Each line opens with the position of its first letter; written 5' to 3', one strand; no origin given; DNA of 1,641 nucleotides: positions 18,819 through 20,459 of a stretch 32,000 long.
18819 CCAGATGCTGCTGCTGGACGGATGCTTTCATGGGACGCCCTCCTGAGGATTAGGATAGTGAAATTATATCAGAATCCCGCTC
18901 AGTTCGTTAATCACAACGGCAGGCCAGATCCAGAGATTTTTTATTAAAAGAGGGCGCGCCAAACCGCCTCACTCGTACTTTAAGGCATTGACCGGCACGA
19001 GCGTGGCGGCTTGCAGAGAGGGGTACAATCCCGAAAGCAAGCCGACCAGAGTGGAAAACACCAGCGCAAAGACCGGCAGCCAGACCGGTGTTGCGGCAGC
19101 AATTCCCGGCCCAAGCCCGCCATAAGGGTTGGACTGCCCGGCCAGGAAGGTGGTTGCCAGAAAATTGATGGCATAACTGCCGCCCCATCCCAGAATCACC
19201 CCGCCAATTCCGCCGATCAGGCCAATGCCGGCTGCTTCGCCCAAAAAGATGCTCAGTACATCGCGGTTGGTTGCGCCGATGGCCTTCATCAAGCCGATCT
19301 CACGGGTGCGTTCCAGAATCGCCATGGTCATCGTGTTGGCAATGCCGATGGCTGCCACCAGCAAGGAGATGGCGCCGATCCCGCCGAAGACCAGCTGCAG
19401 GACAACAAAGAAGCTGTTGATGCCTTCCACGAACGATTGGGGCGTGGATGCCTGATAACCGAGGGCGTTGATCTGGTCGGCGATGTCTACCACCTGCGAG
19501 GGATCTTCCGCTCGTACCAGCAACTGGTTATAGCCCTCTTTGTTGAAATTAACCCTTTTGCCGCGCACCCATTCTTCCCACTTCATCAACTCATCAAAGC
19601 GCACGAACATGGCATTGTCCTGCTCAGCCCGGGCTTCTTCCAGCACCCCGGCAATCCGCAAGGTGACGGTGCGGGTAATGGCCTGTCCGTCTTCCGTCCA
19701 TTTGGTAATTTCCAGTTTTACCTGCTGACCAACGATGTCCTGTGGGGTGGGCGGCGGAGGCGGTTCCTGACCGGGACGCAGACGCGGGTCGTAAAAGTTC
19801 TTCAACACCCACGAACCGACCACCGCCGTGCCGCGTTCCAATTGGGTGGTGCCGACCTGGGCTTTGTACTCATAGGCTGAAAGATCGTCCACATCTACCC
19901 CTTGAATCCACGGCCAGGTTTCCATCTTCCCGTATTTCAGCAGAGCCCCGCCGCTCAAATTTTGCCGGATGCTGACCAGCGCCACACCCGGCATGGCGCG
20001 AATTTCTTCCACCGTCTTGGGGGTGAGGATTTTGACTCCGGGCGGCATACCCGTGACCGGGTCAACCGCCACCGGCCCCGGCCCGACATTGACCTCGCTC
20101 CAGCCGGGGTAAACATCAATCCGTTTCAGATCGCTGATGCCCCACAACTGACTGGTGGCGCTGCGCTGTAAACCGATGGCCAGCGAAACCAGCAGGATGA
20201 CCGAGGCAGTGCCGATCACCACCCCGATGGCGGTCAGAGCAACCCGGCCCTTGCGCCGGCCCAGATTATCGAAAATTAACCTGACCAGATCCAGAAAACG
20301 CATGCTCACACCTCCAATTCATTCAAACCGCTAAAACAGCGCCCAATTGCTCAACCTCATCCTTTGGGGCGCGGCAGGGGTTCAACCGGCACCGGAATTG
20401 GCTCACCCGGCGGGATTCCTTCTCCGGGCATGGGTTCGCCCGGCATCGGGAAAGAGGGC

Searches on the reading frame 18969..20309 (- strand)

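Call 11: search_protein_families(library=ncbifam, proteins=[window:18969-20309:-])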
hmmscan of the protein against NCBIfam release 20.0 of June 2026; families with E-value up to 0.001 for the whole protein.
window:18969-20309:- (446 aa): 9 families
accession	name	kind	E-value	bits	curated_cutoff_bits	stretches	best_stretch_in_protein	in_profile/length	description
NF007826.0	PRK10535.1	equivalog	2.7e-20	72.2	966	1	302-445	519-647/648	macrolide ABC transporter ATP-binding protein/permease MacB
TIGR02212.1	lolCE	equivalog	1.2e-15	57.4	362.45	1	210-446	177-411/411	lipoprotein-releasing ABC transporter permease subunit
NF038347.1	FtsX_Gpos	exception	8.2e-14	51.6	225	1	260-373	121-236/296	permease-like cell division protein FtsX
NF038346.1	FtsX_actino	exception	3.5e-11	43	250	1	263-422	135-297/308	permease-like cell division protein FtsX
TIGR03434.1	ADOP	subfamily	5e-11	41.4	622.3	1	302-446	675-803/803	ADOP family duplicated permease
NF008076.0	PRK10814.1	exception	5.8e-10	38.7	473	1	314-446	273-399/399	lipoprotein-releasing ABC transporter permease subunit LolC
TIGR00439.2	FtsX_Gneg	equivalog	1.8e-08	34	255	1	287-381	149-243/292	permease-like cell division protein FtsX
TIGR02213.1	lolE_release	exception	0.00011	21.2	540.35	1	316-374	277-335/411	lipoprotein-releasing ABC transporter permease subunit LolE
NF008357.0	PRK11146.1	exception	0.00074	18.4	439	1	271-385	246-349/414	lipoprotein-releasing ABC transporter permease subunit LolE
